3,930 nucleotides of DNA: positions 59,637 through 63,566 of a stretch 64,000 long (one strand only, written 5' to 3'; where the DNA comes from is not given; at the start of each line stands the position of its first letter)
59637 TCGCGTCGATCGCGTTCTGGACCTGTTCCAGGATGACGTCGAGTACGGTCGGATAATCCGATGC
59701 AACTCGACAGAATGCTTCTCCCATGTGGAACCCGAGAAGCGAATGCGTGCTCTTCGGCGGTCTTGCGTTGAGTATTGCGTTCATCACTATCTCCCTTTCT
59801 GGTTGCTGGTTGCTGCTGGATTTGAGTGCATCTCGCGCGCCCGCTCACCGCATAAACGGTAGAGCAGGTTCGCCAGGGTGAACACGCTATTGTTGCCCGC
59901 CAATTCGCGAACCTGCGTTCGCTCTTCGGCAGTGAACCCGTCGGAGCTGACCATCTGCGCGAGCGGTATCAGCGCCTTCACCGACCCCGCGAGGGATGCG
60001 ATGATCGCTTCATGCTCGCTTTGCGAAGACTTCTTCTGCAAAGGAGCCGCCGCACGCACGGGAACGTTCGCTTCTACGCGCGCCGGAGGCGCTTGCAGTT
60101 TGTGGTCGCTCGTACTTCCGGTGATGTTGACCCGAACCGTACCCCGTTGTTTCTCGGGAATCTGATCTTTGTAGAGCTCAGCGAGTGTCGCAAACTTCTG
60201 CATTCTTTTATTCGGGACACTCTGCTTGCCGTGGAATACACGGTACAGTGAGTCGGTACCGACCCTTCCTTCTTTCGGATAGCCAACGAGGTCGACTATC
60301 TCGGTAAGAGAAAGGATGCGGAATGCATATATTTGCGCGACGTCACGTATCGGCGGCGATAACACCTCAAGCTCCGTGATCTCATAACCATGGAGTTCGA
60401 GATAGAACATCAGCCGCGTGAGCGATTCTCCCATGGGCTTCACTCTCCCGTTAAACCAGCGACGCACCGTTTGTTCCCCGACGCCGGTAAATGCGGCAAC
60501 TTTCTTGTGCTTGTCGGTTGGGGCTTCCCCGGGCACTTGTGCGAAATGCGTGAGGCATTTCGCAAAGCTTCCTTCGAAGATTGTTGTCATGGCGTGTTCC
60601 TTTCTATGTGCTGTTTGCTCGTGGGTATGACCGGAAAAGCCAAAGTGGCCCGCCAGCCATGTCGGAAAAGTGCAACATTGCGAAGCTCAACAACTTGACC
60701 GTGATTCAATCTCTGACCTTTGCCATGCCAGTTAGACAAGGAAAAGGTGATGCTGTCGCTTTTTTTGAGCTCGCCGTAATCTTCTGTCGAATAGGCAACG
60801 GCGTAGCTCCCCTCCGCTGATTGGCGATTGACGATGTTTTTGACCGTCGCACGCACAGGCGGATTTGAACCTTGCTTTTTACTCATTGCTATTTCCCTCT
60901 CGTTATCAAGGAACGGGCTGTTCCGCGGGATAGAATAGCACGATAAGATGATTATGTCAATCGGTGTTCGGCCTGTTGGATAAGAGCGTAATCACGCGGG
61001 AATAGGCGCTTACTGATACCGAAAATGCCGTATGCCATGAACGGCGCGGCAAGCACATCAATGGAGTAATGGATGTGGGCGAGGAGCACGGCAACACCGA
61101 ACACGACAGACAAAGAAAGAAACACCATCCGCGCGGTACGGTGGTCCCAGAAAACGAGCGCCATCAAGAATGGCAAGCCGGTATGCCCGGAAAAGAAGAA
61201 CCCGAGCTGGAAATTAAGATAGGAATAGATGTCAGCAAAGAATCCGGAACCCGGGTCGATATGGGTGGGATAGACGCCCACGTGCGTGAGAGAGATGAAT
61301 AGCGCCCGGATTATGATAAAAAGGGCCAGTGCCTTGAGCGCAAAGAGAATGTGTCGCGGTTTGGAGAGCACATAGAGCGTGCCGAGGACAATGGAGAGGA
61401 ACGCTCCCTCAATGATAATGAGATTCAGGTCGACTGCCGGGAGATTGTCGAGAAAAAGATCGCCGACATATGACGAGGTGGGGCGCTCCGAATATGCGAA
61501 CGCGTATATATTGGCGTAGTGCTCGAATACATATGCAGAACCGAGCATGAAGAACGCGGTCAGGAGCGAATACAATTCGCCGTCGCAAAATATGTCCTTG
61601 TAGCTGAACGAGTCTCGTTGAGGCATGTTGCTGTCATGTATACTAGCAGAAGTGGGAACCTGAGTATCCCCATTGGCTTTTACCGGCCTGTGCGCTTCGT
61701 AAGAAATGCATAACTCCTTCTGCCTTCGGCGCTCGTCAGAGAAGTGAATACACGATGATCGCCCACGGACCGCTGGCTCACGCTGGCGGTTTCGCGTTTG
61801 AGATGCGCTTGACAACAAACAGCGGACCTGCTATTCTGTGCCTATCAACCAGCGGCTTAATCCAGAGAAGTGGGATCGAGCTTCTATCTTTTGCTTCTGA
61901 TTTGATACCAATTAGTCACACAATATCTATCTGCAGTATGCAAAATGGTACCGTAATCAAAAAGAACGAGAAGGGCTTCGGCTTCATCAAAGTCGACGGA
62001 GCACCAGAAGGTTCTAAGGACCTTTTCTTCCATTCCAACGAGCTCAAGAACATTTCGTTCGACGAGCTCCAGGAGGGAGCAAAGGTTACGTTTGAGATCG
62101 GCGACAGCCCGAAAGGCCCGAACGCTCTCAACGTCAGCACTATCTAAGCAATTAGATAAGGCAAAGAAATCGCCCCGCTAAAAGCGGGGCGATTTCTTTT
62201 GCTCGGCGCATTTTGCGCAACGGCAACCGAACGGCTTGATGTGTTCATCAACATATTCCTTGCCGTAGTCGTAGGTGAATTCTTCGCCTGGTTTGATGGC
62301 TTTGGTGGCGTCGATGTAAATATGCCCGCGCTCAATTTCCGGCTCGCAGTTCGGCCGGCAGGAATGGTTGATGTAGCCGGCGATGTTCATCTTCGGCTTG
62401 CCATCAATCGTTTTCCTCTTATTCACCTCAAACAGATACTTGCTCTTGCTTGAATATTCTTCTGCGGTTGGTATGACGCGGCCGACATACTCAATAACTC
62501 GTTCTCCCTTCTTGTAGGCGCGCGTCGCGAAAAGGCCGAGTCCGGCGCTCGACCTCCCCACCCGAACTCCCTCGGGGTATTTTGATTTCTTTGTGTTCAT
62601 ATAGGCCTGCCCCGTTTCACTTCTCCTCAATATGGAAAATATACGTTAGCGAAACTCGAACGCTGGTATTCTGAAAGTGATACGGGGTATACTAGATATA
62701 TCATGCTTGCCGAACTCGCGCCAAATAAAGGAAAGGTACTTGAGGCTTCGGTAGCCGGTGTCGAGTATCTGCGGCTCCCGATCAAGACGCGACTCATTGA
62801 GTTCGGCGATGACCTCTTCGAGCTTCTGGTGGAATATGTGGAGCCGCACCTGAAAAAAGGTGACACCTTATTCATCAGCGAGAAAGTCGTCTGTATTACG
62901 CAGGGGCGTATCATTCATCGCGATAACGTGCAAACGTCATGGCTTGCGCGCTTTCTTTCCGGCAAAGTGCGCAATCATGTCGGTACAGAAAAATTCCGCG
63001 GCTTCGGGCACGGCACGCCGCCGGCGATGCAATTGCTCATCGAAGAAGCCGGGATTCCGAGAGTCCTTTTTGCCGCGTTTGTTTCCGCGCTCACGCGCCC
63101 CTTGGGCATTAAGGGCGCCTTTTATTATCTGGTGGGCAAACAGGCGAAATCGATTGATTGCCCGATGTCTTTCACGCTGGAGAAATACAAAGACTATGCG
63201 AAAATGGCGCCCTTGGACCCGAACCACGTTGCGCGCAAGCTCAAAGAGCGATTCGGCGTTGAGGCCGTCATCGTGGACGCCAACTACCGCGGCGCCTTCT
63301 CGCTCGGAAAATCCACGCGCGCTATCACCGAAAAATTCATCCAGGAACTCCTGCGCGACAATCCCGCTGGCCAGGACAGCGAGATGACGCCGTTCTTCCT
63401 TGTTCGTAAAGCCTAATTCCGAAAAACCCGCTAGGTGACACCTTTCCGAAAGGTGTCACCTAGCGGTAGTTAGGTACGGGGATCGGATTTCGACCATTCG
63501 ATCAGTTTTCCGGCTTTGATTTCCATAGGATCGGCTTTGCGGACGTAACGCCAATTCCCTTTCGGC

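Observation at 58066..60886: Three-gene operon: small protein + XRE-like HTH protein + 573-aa GHKL ATPase; candidate undescribed (defence-like?) system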

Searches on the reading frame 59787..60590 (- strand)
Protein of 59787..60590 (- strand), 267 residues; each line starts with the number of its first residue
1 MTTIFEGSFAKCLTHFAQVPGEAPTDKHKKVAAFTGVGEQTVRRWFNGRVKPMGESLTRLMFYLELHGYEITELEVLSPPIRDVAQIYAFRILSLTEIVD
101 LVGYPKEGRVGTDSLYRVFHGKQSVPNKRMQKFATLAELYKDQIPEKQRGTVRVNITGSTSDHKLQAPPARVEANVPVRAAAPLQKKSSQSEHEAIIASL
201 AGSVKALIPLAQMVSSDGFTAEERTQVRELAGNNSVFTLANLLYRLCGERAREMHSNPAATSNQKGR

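Call 3: search_protein_families(library=pfam, proteins=[window:59787-60590:-], max_evalue=1)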
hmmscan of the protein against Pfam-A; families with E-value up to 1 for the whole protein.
window:59787-60590:- (267 aa): 5 families
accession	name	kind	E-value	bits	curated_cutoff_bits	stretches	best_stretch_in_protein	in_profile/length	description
PF01381.28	HTH_3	-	0.0014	19.1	23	1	29-60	13-44/55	Helix-turn-helix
PF13542.12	HTH_Tnp_ISL3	-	0.0072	16.2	27.4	1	29-47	30-48/51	Helix-turn-helix domain of transposase family ISL3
PF13560.12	HTH_31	-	0.01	16.6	27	1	28-69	17-59/64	Helix-turn-helix domain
PF13384.12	HTH_23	-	0.075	13.3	24.6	1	28-46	20-38/50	Homeodomain-like domain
PF12728.13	HTH_17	-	0.15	12.7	27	1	30-54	6-31/51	Helix-turn-helix domain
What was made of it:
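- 60357..60590 (-): B residues 1-78: first five-helix Cro/C1-type HTH domain (recognition helix around W45). Call 3: HTH_3 on residues 29-60, E 0.0014.
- On Cro/C1 (XRE) HTH regulators: HTH_3 scores 19.1 bits against a cut-off of 23 (call 3).
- Checked: HTH_3 scores 19.1 bits, below the cut-off of 23 (call 3).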

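Call 4: search_protein_families(library=padloc, proteins=[window:59787-60590:-], max_evalue=1)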
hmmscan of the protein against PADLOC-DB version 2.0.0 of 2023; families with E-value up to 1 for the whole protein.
window:59787-60590:- (267 aa): 0 families

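Call 5: search_protein_families(library=ncbifam, proteins=[window:59787-60590:-], max_evalue=1)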
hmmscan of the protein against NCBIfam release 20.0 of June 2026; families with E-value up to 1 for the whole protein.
window:59787-60590:- (267 aa): 0 families

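Call 14: find_homologous_proteins(query=window:59787-60590:-)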
Query window:59787-60590:- (267 aa): 16 proteins with E <= 0.001 among 696 candidates.
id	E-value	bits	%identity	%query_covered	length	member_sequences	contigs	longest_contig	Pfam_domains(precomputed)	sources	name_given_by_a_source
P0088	7.6e-172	588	100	100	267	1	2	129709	-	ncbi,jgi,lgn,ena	ncbi:MAG: helix-turn-helix transcriptional regulator [Candidatus Paceibacterota bacterium]|jgi:hypot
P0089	1.5e-73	266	52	96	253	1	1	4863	-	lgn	-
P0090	8.8e-73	263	51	96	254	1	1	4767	-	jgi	jgi:hypothetical protein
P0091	5.1e-71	258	51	96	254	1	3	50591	-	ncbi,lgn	ncbi:MAG: hypothetical protein WAV21_02505 [Minisyncoccia bacterium]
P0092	1.8e-70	256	50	95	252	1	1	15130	-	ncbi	-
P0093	2.1e-69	252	50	96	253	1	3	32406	-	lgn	-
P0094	2.6e-68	249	49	96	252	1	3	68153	-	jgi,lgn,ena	-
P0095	6.1e-68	248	48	96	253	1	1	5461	-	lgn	-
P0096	9.5e-67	244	48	100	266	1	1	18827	-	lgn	-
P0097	2.6e-64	236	48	96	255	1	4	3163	-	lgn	-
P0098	1.4e-63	233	47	96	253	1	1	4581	-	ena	-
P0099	1.6e-59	220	46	96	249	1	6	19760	-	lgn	-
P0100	7.6e-57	211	47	95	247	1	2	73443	-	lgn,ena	-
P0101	1.5e-55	207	45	95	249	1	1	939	-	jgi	jgi:hypothetical protein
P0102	2.9e-44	170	39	98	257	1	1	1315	-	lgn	-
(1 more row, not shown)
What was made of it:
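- Checked: B has 16 (call 14).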

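Call 36: predict_structure(alignment_id=A2)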
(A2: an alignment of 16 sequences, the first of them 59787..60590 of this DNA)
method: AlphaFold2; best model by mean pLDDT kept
length: 267 residues; sequences in the alignment: 16
mean_pLDDT: 79.9   pTM: 0.59
mean pLDDT of the five models: 79.9, 79.8, 76.2, 75.8, 75.7
residues with pLDDT >= 90: 133; 70-90: 80; 50-70: 13; < 50: 41
segments of 3 or more residues with pLDDT < 50: 159-188, 257-267
pLDDT, mean of each block of 10 residues (from residue 1): 86 93 91 96 96 95 96 96 98 94 81 92 94 97 94 76 33 29 37 77 82 85 84 78 74 50 39
secondary structure, 60 per line:
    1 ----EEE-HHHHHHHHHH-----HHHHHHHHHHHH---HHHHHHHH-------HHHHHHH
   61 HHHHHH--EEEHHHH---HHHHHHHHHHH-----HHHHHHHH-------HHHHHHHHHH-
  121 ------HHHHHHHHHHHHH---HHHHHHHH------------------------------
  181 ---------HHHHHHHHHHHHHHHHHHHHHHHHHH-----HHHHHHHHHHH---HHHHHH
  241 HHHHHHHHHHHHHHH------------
elements in order: E5-7 H9-18 H24-35 H39-46 H54-66 E69-71 H72-75 H79-89 H95-102 H110-119 H127-139 H143-150 H190-215 H221-231 H235-255
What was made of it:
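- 59787..60590 (-): Gene B: 267-aa HTH protein. Call 36: AlphaFold model, pLDDT 79.9.
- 60135..60356 (-): B residues 79-152: second five-helix domain packed after the first. Call 36: helices 79-89, 95-102, 110-119, 127-139 and 143-150, pLDDT >90.
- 60024..60134 (-): B residues 153-189: variable linker predicted to be disordered. Call 36: pLDDT <50 for residues 159-188.
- B has a disordered linker (call 36).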

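Call 39: fold_search(model_id=the predicted structure, library=pdb)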
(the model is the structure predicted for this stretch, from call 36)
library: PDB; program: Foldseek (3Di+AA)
matches with E <= 10: 202; with E <= 0.001: 0
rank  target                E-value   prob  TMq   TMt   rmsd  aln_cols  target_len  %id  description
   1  7zvi_A                2.6e-01  0.44  0.18  0.19   9.2       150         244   13  Non-canonical Staphylococcus aureus pathogenicity island repression (released 2022-09-28)
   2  2b5a_C                3.4e-01  0.95  0.20  0.57   5.4        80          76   18  C.BclI, Control Element of the BclI Restriction-Modification System (released 2006-01-03)
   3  2b5a_B                3.6e-01  0.95  0.20  0.59   5.3        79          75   18  C.BclI, Control Element of the BclI Restriction-Modification System (released 2006-01-03)
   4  2b5a_A                5.9e-01  0.89  0.20  0.57   5.3        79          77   18  C.BclI, Control Element of the BclI Restriction-Modification System (released 2006-01-03)
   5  6h4c_H                6.3e-01  0.11  0.15  0.22  12.3       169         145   14  A polyamorous repressor: deciphering the evolutionary strategy used by the phage-inducible chromosomal islands to spre (released 2019-08-28)
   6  6fkg_C                8.9e-01  0.25  0.17  0.34   9.1       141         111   16  Crystal structure of the M.tuberculosis MbcT-MbcA toxin-antitoxin complex. (released 2019-02-27)
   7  6h4c_F                8.9e-01  0.09  0.15  0.22  12.3       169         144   14  A polyamorous repressor: deciphering the evolutionary strategy used by the phage-inducible chromosomal islands to spre (released 2019-08-28)
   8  7dlv_F                1.0e+00  0.09  0.16  0.23  12.1       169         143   14  shrimp dUTPase in complex with Stl (released 2021-12-01)
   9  7dlv_E                1.1e+00  0.10  0.15  0.23  10.8       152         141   12  shrimp dUTPase in complex with Stl (released 2021-12-01)
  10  4yba_A                1.2e+00  0.72  0.16  0.48   6.6        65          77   17  The structure of the C.Kpn2I controller protein (released 2016-03-02)
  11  3d3q_A                1.2e+00  0.07  0.11  0.10  17.1       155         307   14  Crystal structure of tRNA delta(2)-isopentenylpyrophosphate transferase (SE0981) from Staphylococcus epidermidis. Nort (released 2008-07-15)
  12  3d3q_B                1.3e+00  0.06  0.12  0.11  17.1       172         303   12  Crystal structure of tRNA delta(2)-isopentenylpyrophosphate transferase (SE0981) from Staphylococcus epidermidis. Nort (released 2008-07-15)
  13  2ox6_A                1.3e+00  0.18  0.16  0.25  12.4       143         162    8  Crystal structure of gene product SO3848 from Shewanella oneidensis MR-1 (released 2007-04-03)
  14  7p4a_A                1.3e+00  0.16  0.18  0.19   9.4       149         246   14  Non-canonical Staphylococcus aureus pathogenicity island repression. (released 2022-07-27)
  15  3op9                  1.4e+00  0.18  0.16  0.34  13.9       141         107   17  Crystal structure of transcriptional regulator from Listeria innocua (released 2010-09-15)
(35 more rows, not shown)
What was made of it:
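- On Cro/C1 (XRE) HTH regulators: Foldseek C.BclI has probability 0.95 but E 0.3 (call 39).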

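Call 42: search_protein_families(library=phrogs, proteins=[window:59787-60590:-], max_evalue=1)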
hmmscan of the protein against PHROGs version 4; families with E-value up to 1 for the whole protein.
window:59787-60590:- (267 aa): 8 families
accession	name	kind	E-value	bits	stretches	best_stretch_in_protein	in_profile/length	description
phrog_18104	-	transcription regulation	0.0056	17.6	1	29-66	17-54/57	transcriptional regulator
phrog_8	-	transcription regulation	0.016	15.7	1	30-75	94-144/346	transcriptional regulator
phrog_3642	-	DNA, RNA and nucleotide metabolism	0.023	15.6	1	22-70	18-66/79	HTH DNA binding protein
phrog_2328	-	transcription regulation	0.045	14.6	1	27-61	30-64/128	transcriptional repressor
phrog_4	-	transcription regulation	0.077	13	1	29-61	151-181/400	transcriptional repressor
phrog_2967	-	transcription regulation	0.084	13.4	1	29-78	27-76/225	transcriptional regulator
phrog_3949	-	transcription regulation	0.16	13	1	18-60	19-61/161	transcriptional repressor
phrog_1124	-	transcription regulation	0.17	12.4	0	8-55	4-50/177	transcriptional regulator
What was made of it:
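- On Cro/C1 (XRE) HTH regulators: PHROG transcriptional regulators score E 0.006-0.17 (call 42).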

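Call 75: search_solved_structures(query=A2, max_evalue=10, show_alignments=2)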
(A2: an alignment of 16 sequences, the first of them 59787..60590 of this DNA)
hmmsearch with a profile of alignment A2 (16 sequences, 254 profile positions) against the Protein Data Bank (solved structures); distinct sequences matched with E-value up to 10: 12.
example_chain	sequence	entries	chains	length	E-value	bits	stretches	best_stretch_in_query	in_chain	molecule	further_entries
3op9_A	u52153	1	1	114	0.014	18.2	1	20-69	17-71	Pli0006 protein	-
3jxb_C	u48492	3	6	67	0.11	15.3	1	27-61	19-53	Repressor protein C2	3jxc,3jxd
2r1j_L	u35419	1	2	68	0.11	15.2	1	27-61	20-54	Repressor protein C2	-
1adr_A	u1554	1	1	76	0.15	14.8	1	27-61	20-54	P22 C2 REPRESSOR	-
5i41_B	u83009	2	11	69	0.41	13.4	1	28-54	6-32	Chromosome-anchoring protein RacA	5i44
7dns_A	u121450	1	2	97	0.51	13.1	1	127-195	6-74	de novo designed protein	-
8vdg_A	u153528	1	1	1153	0.64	12.8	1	125-201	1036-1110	Erythrocyte membrane protein 1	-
8vdf_A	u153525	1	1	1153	0.64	12.8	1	125-201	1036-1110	Erythrocyte membrane protein 1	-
9naq_A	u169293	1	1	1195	0.67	12.7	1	125-201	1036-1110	Erythrocyte membrane protein 1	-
9ciw_A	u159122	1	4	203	1.6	11.4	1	187-243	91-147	Penguinpox cGAMP PDE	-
9bkq_A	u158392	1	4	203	1.7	11.4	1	187-243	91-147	Penguinpox cGAMP PDE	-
3uf1_A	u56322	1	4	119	2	11.1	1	125-201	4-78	Vimentin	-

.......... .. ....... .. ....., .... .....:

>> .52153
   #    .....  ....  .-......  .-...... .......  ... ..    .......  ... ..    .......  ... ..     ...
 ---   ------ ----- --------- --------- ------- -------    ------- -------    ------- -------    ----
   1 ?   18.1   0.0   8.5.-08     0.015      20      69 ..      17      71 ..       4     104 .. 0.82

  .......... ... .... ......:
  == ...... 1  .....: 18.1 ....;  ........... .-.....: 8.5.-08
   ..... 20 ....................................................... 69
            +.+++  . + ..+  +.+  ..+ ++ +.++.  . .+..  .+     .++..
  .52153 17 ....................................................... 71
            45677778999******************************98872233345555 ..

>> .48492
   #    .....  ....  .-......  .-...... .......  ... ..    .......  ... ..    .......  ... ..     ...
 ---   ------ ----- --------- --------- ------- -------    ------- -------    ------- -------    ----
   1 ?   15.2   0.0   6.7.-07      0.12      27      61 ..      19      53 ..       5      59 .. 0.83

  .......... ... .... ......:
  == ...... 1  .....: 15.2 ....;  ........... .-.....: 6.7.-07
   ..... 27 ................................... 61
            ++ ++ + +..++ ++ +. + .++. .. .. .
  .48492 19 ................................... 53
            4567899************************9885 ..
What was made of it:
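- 59787..60590 (-): Calls 3, 39, 75: weak but consistent Cro/C1 (XRE) HTH signals.
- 60357..60590 (-): Call 75: P22 C2 repressor and Listeria XRE protein align to residues 20-69.
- On Cro/C1 (XRE) HTH regulators: PDB profile hits to an XRE protein (E 0.014) and to P22 C2 (E 0.11) (call 75).
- B carries Cro/C1 HTH signals from four independent methods: calls 3, 39, 42, 75.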

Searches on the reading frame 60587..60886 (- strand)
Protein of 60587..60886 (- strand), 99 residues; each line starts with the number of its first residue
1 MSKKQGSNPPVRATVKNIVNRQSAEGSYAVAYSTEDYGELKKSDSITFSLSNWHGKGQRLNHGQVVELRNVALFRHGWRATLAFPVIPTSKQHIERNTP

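Call 3: search_protein_families(library=pfam, proteins=[window:60587-60886:-], max_evalue=1)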
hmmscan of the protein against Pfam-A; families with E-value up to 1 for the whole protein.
window:60587-60886:- (99 aa): 1 family
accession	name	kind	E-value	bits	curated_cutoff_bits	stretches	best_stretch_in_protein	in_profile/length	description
PF20608.4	Phage_tube_C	-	0.1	13.4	24.1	1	16-47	48-79/82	Phage tail tube protein C-terminal domain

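Call 4: search_protein_families(library=padloc, proteins=[window:60587-60886:-], max_evalue=1)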
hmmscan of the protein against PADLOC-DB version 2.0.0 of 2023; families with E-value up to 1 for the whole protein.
window:60587-60886:- (99 aa): 0 families

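Call 5: search_protein_families(library=ncbifam, proteins=[window:60587-60886:-], max_evalue=1)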
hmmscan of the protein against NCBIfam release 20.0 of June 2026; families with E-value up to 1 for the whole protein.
window:60587-60886:- (99 aa): 0 families

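Call 15: find_homologous_proteins(query=window:60587-60886:-)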
Query window:60587-60886:- (99 aa): 2 proteins with E <= 0.001 among 2 candidates.
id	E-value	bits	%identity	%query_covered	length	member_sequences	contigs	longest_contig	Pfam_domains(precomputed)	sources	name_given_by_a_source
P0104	5.6e-60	217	100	100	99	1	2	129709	-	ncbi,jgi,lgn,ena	ncbi:MAG: hypothetical protein WCT41_01740 [Candidatus Paceibacterota bacterium]|jgi:hypothetical pr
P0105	1.2e-17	81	53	92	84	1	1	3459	-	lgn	-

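Call 42: search_protein_families(library=phrogs, proteins=[window:60587-60886:-], max_evalue=1)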
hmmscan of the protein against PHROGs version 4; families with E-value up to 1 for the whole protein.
window:60587-60886:- (99 aa): 0 families

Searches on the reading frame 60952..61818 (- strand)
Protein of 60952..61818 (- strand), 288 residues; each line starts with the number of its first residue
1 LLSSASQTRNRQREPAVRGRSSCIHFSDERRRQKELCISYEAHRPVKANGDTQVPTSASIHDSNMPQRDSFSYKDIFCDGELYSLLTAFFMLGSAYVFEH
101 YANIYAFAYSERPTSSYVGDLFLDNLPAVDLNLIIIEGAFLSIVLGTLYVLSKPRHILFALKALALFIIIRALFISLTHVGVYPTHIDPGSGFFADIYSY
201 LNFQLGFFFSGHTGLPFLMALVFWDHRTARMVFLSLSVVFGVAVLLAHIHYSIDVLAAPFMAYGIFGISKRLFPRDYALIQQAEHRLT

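Call 67: search_protein_families(library=pfam, proteins=[window:60952-61818:-], max_evalue=0.01)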
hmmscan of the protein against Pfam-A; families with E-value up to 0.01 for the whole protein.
window:60952-61818:- (288 aa): 1 family
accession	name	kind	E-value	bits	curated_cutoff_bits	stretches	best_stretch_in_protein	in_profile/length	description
PF14360.12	PAP2_C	-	8.1e-06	26.8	27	1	208-266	6-69/74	PAP2 superfamily C-terminal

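Call 76: find_encoding_contigs(protein=window:60952-61818:-, flank=6000, max_places=6)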
Protein window:60952-61818:- (288 aa): no gene with exactly this product is on record in the collection.
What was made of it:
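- Tried and rejected: An exact-sequence look-up of the PAP2-like neighbour found nothing (call 76).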

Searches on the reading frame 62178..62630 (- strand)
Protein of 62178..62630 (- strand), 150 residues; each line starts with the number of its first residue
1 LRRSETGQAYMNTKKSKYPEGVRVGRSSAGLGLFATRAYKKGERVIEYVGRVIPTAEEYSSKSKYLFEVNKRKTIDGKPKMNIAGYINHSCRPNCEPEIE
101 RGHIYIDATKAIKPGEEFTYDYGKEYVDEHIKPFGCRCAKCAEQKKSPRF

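Call 67: search_protein_families(library=pfam, proteins=[window:62178-62630:-], max_evalue=0.01)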
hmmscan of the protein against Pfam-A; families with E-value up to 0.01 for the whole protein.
window:62178-62630:- (150 aa): 2 families
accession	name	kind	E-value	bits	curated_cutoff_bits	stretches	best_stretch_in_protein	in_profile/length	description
PF00856.33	SET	-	1.7e-23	83.4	22.4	1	30-123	1-105/105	SET domain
PF21549.2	PRDM2_PR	-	0.0016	18.6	27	1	27-129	9-119/123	PR domain zinc finger protein 2, PR domain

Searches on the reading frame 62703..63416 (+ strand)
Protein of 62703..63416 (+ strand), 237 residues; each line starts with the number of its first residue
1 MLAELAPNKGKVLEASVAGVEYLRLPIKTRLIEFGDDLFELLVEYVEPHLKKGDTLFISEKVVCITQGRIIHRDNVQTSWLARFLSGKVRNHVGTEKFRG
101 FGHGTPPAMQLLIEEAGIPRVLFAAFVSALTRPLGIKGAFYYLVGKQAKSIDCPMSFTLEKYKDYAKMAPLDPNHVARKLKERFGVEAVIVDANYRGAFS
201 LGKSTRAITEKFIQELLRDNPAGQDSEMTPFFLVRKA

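Call 67: search_protein_families(library=pfam, proteins=[window:62703-63416:+], max_evalue=0.01)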
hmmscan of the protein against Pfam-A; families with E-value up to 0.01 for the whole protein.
window:62703-63416:+ (237 aa): 1 family
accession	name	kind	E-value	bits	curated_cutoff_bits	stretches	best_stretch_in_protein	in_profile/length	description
PF01996.21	F420_ligase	-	6.1e-11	42.7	25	1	27-214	2-169/218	F420-0:Gamma-glutamyl ligase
